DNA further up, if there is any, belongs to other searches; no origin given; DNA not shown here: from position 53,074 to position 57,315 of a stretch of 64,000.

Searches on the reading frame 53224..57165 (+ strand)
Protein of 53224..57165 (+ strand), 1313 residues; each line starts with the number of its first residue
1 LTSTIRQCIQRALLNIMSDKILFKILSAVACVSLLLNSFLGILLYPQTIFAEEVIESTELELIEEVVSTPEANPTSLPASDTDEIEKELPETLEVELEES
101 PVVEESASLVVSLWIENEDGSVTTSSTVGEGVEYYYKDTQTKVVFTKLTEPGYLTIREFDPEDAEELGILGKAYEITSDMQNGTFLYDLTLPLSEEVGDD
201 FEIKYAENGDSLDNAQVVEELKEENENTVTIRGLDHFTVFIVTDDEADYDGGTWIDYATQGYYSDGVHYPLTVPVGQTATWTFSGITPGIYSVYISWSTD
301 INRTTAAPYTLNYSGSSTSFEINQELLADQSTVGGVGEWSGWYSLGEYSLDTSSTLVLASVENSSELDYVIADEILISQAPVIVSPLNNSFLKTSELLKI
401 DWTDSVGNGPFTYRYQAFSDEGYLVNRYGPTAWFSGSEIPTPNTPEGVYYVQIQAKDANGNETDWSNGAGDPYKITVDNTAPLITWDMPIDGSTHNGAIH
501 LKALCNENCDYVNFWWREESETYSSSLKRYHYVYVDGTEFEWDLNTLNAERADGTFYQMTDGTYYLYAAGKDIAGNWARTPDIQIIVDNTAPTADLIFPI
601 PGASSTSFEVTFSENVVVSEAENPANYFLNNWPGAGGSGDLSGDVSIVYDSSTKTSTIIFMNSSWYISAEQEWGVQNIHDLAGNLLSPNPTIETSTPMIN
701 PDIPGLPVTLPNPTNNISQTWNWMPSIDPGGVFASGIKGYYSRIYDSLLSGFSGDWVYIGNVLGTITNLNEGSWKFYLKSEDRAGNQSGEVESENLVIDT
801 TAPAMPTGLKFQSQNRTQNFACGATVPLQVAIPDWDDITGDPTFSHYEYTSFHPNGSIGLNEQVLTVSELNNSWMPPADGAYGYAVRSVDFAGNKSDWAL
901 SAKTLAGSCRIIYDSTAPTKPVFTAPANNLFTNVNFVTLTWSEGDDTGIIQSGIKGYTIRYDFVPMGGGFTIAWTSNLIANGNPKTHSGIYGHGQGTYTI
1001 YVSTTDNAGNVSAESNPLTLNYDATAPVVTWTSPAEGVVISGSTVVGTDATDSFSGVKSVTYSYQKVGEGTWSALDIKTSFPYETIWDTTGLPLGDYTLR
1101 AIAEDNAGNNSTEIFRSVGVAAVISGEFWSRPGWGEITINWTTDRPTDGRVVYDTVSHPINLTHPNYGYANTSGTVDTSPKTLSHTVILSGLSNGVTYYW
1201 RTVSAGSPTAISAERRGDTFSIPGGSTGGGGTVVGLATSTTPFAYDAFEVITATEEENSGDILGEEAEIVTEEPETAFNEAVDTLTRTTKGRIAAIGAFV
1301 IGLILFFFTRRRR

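Call 6: search_protein_families(library=pfam, proteins=[window:53224-57165:+], max_evalue=0.1)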
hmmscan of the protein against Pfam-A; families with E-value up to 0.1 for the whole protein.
window:53224-57165:+ (1313 aa): 8 families
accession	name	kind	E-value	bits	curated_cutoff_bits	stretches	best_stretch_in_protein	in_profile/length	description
PF19077.6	Big_13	-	5.1e-16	59.5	27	1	995-1022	74-100/102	Bacterial Ig-like domain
PF25275.1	Golvesin_C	-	9.4e-13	48.8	31.6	1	249-377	12-130/132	Golvesin C-terminal domain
PF07495.19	Y_Y_Y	-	3e-11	43.5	26.6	1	749-797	14-63/65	Y_Y_Y domain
PF17957.7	Big_7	-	5.9e-10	40.1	24.1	1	1027-1101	1-70/70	Bacterial Ig domain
PF13750.12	Big_3_3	-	9.1e-10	38.8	27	0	443-491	11-53/157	Bacterial Ig-like domain (group 3)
PF16656.11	Pur_ac_phosph_N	-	0.00015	22.7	30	1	1136-1210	14-84/93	Purple acid Phosphatase, N-terminal domain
PF15418.12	DUF4625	-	0.00029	21.5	27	0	439-464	99-123/131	Domain of unknown function (DUF4625)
PF20164.4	GspA_SrpA_N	-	0.02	15.7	27.4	0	990-1020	81-111/117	GspA/SrpA SigLec-like domain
